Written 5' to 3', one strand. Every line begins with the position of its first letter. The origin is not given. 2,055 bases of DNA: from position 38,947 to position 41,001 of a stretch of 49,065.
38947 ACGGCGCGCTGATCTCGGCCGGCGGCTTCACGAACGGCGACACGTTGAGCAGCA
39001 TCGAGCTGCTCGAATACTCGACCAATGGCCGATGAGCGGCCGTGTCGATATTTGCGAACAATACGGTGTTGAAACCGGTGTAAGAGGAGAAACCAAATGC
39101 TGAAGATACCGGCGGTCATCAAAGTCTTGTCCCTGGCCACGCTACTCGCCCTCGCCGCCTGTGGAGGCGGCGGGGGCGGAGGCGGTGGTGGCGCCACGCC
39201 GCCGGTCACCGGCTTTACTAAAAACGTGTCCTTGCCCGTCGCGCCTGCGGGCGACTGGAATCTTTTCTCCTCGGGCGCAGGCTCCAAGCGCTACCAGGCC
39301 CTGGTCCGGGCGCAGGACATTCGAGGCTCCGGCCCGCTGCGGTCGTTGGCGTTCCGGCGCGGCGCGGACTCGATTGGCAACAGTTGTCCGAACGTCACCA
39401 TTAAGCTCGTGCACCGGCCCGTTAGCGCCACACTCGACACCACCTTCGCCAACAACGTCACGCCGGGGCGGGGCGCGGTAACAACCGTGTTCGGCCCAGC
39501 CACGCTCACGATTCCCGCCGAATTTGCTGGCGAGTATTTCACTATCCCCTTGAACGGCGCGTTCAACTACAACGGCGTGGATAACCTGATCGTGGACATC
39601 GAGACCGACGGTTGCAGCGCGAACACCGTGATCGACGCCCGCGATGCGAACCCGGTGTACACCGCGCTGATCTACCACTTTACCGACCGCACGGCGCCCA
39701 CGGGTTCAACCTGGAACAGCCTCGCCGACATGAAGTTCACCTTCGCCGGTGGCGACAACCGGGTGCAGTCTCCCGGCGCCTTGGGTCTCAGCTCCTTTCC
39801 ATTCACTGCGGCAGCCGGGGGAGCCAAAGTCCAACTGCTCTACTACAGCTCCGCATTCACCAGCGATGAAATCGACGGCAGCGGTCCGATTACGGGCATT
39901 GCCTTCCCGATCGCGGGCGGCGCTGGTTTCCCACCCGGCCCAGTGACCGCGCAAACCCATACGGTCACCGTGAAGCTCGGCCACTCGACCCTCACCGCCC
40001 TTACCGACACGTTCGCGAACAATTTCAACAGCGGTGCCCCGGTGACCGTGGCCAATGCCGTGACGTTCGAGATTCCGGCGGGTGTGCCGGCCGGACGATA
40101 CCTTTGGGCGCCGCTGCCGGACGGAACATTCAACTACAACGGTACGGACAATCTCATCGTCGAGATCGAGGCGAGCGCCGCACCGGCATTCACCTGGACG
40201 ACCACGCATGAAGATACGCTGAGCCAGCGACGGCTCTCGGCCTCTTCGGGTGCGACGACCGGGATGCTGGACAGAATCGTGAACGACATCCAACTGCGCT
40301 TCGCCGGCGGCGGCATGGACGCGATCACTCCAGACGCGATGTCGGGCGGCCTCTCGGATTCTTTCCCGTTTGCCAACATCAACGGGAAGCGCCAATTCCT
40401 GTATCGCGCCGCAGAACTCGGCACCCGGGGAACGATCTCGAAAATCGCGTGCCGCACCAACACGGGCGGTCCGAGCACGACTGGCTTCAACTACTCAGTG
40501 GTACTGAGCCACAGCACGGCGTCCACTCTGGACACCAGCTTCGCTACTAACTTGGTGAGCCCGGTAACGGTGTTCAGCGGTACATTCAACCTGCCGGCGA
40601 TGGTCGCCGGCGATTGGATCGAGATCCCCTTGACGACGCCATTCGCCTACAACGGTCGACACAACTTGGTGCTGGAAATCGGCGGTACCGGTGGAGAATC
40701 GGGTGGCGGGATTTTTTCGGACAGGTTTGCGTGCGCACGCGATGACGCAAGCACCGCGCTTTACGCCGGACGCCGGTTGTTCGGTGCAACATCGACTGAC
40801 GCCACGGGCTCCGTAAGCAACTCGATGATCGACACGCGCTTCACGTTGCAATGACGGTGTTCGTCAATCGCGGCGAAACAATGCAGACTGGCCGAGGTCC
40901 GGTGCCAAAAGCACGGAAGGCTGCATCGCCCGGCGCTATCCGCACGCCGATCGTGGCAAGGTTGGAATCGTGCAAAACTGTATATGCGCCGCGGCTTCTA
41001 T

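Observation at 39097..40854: Lipoprotein built from a threefold internal repeat of a ~180-aa module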

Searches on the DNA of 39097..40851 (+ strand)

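Call 59: search_rna_families(sources=[L085, L084, L077, L071, L070, L074, L060, L075, L080], threshold=gathering)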
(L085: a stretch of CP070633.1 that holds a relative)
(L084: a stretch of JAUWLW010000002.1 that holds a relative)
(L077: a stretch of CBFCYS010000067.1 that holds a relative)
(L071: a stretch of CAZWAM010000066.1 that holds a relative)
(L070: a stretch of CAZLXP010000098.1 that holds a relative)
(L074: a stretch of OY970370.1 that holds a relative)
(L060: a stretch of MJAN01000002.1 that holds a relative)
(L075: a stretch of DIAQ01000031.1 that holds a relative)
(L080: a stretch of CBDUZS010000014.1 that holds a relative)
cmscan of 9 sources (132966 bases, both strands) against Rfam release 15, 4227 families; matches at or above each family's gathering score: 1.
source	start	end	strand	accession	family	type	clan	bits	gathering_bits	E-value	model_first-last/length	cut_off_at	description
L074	6358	6712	-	RF00023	tmRNA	Gene;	CL00001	142.4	47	1.9e-55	1-374/374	no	transfer-messenger RNA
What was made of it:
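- Tried and rejected: No match at gathering thresholds (call 59).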
